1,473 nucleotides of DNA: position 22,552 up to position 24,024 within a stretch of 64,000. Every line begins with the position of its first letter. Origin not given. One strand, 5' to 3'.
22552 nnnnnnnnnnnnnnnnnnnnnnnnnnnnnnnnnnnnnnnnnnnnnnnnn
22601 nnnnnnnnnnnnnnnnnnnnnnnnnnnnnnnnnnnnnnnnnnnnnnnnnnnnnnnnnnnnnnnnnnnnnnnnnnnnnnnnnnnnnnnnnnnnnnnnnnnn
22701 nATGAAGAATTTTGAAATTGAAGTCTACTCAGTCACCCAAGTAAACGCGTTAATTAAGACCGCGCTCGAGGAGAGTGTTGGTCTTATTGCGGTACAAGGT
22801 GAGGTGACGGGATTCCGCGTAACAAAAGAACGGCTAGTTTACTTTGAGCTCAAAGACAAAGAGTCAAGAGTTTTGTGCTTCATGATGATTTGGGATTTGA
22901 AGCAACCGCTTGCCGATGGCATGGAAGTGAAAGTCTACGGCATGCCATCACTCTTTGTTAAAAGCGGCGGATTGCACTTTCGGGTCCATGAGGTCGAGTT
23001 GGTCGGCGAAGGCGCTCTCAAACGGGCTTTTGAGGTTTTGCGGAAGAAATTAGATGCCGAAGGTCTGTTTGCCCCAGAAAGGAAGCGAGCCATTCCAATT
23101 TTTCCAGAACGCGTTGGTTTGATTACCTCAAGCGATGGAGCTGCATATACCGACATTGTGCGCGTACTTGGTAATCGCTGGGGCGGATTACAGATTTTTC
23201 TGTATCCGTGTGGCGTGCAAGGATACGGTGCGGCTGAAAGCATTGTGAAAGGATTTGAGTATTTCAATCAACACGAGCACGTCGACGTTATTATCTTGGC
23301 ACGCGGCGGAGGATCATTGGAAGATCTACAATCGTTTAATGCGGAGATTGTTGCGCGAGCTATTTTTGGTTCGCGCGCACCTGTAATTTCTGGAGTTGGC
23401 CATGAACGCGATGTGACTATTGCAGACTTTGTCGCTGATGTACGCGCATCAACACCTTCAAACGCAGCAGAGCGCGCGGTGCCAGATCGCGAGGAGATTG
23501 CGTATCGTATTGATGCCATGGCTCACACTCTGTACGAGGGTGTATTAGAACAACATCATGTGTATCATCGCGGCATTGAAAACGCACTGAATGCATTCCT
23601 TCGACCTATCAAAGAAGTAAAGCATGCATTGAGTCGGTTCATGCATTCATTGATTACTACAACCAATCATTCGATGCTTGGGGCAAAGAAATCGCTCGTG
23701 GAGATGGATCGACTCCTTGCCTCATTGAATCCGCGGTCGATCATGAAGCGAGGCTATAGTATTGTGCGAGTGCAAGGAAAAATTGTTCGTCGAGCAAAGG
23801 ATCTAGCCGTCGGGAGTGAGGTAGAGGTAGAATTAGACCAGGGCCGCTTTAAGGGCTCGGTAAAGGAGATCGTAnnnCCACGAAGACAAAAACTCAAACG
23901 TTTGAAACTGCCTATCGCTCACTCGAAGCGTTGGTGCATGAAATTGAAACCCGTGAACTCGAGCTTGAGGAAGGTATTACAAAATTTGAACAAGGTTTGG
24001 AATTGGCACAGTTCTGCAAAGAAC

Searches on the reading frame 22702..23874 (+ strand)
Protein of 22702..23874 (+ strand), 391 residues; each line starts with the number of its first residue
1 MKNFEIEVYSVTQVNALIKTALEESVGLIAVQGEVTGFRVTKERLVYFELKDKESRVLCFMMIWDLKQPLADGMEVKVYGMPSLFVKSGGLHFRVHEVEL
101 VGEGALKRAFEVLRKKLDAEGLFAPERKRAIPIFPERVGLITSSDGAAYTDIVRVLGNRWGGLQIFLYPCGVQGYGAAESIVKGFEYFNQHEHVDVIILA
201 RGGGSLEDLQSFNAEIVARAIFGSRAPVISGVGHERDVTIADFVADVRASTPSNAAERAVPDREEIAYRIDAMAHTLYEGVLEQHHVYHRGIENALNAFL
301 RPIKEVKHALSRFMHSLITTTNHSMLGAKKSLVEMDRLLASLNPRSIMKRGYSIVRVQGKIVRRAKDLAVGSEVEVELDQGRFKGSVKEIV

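Call 9: search_protein_families(library=pfam, proteins=[window:22702-23874:+], max_evalue=0.001)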
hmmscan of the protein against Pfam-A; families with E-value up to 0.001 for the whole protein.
window:22702-23874:+ (391 aa): 3 families
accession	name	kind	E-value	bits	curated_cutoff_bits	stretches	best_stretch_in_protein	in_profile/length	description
PF02601.20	Exonuc_VII_L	-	8.4e-80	269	35.9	2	122-308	1-187/315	Exonuclease VII, large subunit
PF13742.12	tRNA_anti_2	-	1.2e-15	57.9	27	1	9-98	1-94/95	OB-fold nucleic acid binding domain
PF01336.31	tRNA_anti-codon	-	0.00019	21.7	27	0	30-100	2-74/75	OB-fold nucleic acid binding domain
